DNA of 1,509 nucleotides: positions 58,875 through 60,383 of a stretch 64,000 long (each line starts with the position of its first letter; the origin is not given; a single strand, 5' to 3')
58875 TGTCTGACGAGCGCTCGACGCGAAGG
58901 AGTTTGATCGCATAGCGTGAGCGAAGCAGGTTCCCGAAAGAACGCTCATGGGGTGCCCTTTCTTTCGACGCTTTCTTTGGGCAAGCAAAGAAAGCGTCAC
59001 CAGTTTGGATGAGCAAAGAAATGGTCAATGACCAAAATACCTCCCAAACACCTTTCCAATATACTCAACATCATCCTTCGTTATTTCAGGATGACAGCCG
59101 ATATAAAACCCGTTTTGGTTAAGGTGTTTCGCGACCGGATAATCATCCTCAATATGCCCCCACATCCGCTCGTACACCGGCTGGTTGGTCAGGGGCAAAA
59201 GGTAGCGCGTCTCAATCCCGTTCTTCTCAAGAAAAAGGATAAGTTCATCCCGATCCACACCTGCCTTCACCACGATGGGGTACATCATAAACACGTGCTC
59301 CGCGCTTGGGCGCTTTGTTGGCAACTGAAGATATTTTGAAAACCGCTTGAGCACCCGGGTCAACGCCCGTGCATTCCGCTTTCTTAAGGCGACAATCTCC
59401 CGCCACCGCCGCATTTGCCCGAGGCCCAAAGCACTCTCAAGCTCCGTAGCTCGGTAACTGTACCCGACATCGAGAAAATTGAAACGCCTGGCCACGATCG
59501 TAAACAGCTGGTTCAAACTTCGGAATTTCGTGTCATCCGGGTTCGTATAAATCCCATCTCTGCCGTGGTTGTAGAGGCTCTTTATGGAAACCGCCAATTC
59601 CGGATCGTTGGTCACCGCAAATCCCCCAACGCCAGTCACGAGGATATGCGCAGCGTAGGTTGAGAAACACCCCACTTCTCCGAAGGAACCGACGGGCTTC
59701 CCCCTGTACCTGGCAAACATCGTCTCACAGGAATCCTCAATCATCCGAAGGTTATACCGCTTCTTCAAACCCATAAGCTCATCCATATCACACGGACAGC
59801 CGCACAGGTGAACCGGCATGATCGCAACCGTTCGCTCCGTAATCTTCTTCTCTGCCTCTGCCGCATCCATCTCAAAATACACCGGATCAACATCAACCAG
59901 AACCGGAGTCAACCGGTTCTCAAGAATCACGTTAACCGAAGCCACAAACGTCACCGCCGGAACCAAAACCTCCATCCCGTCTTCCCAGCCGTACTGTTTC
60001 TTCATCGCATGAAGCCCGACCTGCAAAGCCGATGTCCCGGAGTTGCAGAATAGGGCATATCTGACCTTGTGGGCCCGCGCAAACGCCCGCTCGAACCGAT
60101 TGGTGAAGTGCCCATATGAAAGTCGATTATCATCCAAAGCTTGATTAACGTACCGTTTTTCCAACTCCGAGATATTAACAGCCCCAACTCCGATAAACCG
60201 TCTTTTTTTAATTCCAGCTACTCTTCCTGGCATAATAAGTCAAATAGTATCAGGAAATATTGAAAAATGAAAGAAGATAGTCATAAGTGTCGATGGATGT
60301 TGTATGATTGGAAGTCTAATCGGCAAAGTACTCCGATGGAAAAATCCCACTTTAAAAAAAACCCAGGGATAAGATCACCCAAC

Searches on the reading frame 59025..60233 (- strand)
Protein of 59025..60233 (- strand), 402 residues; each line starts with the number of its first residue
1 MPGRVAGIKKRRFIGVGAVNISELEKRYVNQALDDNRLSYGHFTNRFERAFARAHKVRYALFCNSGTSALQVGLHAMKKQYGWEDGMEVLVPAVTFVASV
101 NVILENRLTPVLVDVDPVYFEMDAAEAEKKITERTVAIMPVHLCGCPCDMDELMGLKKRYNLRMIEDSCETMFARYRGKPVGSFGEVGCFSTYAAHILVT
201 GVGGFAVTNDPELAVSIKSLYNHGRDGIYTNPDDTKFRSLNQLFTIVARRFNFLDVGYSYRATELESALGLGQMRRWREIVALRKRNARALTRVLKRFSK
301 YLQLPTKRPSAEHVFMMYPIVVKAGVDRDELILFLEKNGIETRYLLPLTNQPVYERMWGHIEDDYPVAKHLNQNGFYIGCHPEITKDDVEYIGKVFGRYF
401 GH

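Call 102: search_protein_families(library=pfam, proteins=[window:59025-60233:-], max_evalue=0.001)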
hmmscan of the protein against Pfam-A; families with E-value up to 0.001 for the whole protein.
window:59025-60233:- (402 aa): 1 family
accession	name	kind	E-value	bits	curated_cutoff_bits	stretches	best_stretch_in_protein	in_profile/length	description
PF01041.23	DegT_DnrJ_EryC1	-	6.4e-90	302.4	19.8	1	21-393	3-356/360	DegT/DnrJ/EryC1/StrS aminotransferase family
